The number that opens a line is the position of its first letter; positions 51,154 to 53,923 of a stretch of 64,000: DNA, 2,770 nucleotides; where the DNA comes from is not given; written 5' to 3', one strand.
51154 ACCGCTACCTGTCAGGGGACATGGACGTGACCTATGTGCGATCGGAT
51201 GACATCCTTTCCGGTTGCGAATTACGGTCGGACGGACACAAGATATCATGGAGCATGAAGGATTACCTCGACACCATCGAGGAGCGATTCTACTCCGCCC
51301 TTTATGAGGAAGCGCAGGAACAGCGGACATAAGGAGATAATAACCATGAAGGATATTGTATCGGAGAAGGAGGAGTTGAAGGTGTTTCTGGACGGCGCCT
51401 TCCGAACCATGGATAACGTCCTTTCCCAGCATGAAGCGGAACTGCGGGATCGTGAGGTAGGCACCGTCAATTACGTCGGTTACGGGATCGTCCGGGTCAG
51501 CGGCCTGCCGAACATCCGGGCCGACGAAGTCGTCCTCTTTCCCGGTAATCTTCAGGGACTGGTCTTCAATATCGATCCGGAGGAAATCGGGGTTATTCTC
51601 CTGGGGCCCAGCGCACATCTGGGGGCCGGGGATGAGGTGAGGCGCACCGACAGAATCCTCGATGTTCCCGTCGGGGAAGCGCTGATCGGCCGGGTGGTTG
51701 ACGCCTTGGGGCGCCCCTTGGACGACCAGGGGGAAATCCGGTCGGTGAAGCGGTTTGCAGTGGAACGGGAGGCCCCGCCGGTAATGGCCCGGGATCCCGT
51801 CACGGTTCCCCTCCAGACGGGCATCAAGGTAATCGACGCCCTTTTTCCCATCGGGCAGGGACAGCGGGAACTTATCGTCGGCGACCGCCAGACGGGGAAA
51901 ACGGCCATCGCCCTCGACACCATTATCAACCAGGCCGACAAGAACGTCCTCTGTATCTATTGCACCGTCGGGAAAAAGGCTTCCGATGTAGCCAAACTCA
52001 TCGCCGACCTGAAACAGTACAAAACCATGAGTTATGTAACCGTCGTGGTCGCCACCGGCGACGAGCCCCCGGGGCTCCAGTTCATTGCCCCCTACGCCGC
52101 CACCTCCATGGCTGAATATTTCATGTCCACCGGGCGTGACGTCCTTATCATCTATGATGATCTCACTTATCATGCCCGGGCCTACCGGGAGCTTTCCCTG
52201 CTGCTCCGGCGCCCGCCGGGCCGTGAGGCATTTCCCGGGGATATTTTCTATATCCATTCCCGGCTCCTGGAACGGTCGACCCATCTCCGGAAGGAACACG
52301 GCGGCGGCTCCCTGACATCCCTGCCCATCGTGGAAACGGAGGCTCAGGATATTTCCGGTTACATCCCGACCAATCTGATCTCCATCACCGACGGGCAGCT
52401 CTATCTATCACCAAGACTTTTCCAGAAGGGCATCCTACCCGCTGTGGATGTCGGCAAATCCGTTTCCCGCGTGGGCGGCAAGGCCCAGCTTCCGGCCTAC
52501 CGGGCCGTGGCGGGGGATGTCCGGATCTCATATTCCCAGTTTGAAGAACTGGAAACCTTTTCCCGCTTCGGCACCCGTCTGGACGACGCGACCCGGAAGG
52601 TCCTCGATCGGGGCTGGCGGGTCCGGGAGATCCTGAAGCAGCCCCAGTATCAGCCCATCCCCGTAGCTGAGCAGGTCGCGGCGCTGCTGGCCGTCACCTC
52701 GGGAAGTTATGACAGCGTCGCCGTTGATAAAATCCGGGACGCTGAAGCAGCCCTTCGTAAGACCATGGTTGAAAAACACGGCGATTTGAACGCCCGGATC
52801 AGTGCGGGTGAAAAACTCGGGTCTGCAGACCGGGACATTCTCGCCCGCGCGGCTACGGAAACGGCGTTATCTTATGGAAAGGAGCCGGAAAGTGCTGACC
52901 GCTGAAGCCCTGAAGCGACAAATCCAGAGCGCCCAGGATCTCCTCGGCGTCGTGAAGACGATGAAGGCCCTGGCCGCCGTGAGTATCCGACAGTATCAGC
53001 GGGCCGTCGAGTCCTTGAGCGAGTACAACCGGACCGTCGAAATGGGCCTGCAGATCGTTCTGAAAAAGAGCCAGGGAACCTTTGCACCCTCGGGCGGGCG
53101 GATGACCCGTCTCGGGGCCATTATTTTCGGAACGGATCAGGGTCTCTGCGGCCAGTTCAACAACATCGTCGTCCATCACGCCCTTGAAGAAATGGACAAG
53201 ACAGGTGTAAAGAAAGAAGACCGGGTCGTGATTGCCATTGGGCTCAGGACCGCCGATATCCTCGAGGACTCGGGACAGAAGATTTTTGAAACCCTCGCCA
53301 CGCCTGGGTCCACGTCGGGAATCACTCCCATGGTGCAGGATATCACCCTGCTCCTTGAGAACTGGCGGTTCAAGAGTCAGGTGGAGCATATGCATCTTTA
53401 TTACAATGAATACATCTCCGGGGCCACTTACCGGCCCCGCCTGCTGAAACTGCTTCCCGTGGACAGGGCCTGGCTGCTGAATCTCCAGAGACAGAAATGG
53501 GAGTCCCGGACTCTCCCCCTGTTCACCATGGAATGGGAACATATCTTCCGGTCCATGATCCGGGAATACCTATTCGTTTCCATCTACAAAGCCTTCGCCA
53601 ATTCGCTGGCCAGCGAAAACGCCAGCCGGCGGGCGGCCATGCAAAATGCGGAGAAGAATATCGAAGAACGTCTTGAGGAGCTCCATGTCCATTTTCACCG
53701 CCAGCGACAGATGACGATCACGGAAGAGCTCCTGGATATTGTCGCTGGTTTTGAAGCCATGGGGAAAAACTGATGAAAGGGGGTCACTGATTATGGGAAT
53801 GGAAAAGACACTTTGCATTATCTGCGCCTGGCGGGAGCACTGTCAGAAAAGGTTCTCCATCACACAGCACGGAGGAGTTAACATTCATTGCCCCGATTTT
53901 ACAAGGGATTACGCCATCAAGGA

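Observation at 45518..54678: Sigma54-driven N-ATPase operon headed by a sensor-like/4-TM gene pair and closed by a Cys-rich Cmk-like gene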

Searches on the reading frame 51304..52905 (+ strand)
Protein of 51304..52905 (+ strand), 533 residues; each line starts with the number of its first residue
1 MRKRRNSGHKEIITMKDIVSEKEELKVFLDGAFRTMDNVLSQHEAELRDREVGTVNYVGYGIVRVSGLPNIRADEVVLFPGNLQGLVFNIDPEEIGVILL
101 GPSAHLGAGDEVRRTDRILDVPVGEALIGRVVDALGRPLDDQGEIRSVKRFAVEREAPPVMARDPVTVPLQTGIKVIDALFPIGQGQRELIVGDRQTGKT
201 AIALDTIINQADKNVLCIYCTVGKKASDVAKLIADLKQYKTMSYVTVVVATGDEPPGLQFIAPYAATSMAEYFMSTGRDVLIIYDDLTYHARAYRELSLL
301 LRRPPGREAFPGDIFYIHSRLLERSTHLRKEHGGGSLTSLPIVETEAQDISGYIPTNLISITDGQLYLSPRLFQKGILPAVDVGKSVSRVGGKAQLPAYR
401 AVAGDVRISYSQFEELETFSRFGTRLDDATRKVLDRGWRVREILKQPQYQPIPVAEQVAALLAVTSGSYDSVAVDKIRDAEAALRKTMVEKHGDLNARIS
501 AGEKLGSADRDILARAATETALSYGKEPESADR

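Call 26: search_protein_families(library=pfam, proteins=[window:51304-52905:+], max_evalue=1)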
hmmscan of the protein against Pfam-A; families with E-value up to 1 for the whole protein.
window:51304-52905:+ (533 aa): 8 families
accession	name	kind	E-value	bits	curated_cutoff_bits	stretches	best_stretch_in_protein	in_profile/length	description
PF00006.31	ATP-synt_ab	-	3.5e-82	275.6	29.5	1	173-388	1-213/213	ATP synthase alpha/beta family, nucleotide-binding domain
PF00306.32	ATP-synt_ab_C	-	1.7e-36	125.8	27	1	395-519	1-125/126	ATP synthase alpha/beta chain, C terminal domain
PF02874.29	ATP-synt_ab_N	-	8.8e-06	26.6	20.9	1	50-115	3-68/69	ATP synthase alpha/beta family, beta-barrel domain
PF06745.19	ATPase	-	2e-05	24.6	26.6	1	171-234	2-68/231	KaiC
PF01637.24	ATPase_2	-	0.061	13.6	33.2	1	184-290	18-122/225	ATPase domain predominantly from Archaea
PF05278.17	PEARLI-4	-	0.13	12.3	29.9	1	460-497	42-79/234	Arabidopsis phospholipase-like protein (PEARLI 4)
PF13173.12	AAA_14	-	0.19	12.2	27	1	190-223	6-40/129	AAA domain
PF13401.12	AAA_22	-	0.22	12.3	27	1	190-239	9-60/130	AAA domain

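Call 100: search_protein_families(library=ncbifam, proteins=[window:51346-52905:+], max_evalue=1e-10)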
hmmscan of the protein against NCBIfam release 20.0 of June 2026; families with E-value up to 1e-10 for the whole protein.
window:51346-52905:+ (519 aa): 34 families (the best 25 are shown)
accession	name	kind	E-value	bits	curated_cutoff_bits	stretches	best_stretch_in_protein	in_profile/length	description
TIGR03324.1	alt_F1F0_F1_al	exception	1.8e-241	802.1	750.5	1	14-504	4-494/497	alternate F1F0 ATPase, F1 subunit alpha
NF009884.0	PRK13343.1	equivalog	5e-209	695.1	554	1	18-506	10-498/507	F0F1 ATP synthase subunit alpha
TIGR00962.1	atpA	equivalog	5.9e-192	638.8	484.45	1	23-492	12-483/503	F0F1 ATP synthase subunit alpha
NF045863.1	glide_MMOB1660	exception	1e-124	417.4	600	1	47-441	9-408/515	MMOB1660 family gliding motility ATPase complex subunit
NF005523.0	PRK07165.1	equivalog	1.5e-91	307.6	414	1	48-436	14-404/509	ATP F0F1 synthase subunit alpha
NF045936.2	MSC_0619_alpha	exception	7.8e-84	282.1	520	1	88-435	52-399/505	MSC_0619 family F1-like ATPase alpha subunit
TIGR02546.1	III_secr_ATP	equivalog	4.5e-64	216.7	604.75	1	39-450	7-421/423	type III secretion system ATPase SctN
TIGR03496.1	FliI_clade1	equivalog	1.1e-62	212.2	619.1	1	68-447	33-411/414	flagellar protein export ATPase FliI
TIGR01026.1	fliI_yscN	subfamily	1.6e-57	195.2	379.5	1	23-432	9-420/440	FliI/YscN family ATPase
NF005391.0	PRK06936.1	equivalog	7.2e-57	193.1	657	1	68-450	58-437/439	type III secretion system ATPase SctN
TIGR03498.1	FliI_clade3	equivalog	1.4e-55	188.7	587.45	1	69-448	36-415/418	flagellar protein export ATPase FliI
TIGR03497.1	FliI_clade2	equivalog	2.3e-55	188.2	629.8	1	73-436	38-398/413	flagellar protein export ATPase FliI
NF005295.0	PRK06820.1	equivalog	3.4e-54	184.5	690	1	36-436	28-424/440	EscN/YscN/HrcN family type III secretion system ATPase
NF006012.0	PRK08149.1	equivalog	2.6e-53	181.5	594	1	85-440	63-419/431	type III secretion system ATPase SctN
NF006575.0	PRK09099.1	subfamily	4.6e-52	177.3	706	1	86-450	76-440/443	type III secretion system ATPase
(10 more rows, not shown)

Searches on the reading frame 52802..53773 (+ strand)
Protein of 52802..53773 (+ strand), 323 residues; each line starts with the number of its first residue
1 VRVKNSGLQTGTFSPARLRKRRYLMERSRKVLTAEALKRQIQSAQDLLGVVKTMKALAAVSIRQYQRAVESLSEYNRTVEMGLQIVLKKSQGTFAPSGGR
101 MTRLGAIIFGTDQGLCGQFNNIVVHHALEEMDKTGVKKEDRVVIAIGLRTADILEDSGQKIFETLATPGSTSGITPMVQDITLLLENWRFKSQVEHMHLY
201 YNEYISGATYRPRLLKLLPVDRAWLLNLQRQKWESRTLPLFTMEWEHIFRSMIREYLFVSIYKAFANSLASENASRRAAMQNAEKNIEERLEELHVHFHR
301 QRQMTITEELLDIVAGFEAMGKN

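Call 26: search_protein_families(library=pfam, proteins=[window:52802-53773:+], max_evalue=1)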
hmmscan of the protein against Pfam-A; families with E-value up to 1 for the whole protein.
window:52802-53773:+ (323 aa): 2 families
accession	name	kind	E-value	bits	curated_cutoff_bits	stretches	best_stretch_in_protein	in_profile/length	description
PF00231.24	ATP-synt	-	3.6e-60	204.5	39.9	1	34-320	2-285/285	ATP synthase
PF11553.14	DUF3231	-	0.027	14.6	29.6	1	232-299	5-70/165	Protein of unknown function (DUF3231)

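Call 100: search_protein_families(library=ncbifam, proteins=[window:52874-53773:+], max_evalue=1e-10)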
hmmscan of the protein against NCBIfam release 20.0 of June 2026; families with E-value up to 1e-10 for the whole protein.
window:52874-53773:+ (299 aa): 13 families
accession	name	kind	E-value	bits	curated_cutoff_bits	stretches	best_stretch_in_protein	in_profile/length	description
TIGR03323.1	alt_F1F0_F1_gam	exception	8.6e-100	333.8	282.35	1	13-296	1-285/285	alternate F1F0 ATPase, F1 subunit gamma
TIGR01146.1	ATPsyn_F1gamma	equivalog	6.2e-44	150.9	194.45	1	10-296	4-286/286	ATP synthase F1 subunit gamma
NF004144.0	PRK05621.1-1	equivalog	4.9e-36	124.7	372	1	12-295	6-286/287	F0F1 ATP synthase subunit gamma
NF004145.0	PRK05621.1-2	equivalog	1.1e-31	110.4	317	1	11-297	5-303/306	F0F1 ATP synthase subunit gamma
NF010709.0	PRK14111.1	equivalog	3.8e-31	108.6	425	1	10-296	4-288/290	F0F1 ATP synthase subunit gamma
NF004146.0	PRK05621.1-4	equivalog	1e-29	103.9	342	1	12-296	6-296/296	F0F1 ATP synthase subunit gamma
NF010708.0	PRK14110.1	equivalog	2.1e-29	102.9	445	1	10-296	6-290/291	F0F1 ATP synthase subunit gamma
NF009957.0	PRK13424.1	equivalog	7.5e-29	100.9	436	1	13-296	7-289/291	F0F1 ATP synthase subunit gamma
NF004147.0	PRK05621.2-1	equivalog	1.9e-28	100.2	382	1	11-296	6-292/293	F0F1 ATP synthase subunit gamma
NF009959.0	PRK13426.1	equivalog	2.1e-27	96.5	394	1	13-293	7-288/291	F0F1 ATP synthase subunit gamma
NF009958.0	PRK13425.1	equivalog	3.1e-22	79.4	501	1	14-296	8-290/292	F0F1 ATP synthase subunit gamma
NF009960.0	PRK13427.1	equivalog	2.2e-19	70.1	432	1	10-296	4-288/289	F0F1 ATP synthase subunit gamma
NF009956.0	PRK13422.1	equivalog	8.7e-16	58.1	582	1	14-295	8-297/298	F0F1 ATP synthase subunit gamma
